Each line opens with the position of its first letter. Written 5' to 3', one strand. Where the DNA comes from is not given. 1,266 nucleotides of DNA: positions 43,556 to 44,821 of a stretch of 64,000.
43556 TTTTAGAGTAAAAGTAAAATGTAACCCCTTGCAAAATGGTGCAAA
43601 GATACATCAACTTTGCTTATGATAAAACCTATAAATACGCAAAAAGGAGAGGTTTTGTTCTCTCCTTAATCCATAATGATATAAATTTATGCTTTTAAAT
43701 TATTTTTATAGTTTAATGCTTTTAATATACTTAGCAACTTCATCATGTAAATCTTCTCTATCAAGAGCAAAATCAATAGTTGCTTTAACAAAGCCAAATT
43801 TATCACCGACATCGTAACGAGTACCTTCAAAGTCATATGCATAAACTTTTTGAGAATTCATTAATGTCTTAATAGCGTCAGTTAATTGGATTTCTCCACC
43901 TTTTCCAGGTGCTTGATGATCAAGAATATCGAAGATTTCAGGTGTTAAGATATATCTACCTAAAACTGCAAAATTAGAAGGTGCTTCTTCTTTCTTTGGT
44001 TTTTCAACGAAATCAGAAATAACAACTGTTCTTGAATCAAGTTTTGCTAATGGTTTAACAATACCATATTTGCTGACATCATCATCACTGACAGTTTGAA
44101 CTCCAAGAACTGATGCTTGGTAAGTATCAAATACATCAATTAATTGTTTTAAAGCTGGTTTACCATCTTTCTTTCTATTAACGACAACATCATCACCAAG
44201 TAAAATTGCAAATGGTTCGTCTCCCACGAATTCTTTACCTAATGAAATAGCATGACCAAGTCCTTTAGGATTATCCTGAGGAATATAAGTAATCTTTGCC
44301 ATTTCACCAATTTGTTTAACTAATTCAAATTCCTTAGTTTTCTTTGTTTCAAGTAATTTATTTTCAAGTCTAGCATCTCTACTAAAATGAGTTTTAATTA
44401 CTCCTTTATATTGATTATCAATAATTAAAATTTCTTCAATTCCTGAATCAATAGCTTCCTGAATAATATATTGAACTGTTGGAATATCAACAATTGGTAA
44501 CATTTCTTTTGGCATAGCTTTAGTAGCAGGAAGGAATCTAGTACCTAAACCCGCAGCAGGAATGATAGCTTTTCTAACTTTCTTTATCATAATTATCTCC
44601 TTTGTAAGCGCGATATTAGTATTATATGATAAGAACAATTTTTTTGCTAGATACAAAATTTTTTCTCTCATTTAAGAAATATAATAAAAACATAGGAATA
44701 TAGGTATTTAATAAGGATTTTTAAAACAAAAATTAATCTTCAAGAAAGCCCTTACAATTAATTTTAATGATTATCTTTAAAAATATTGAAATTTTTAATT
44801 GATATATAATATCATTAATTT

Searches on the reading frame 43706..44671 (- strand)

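Call 11: search_protein_families(library=pfam, proteins=[window:43706-44671:-])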
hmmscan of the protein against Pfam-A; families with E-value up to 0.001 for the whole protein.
window:43706-44671:- (321 aa): 1 family
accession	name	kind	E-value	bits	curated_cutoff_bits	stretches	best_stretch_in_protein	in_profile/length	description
PF00483.29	NTP_transferase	-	2.2e-35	122.9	21.2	1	34-297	1-238/245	Nucleotidyl transferase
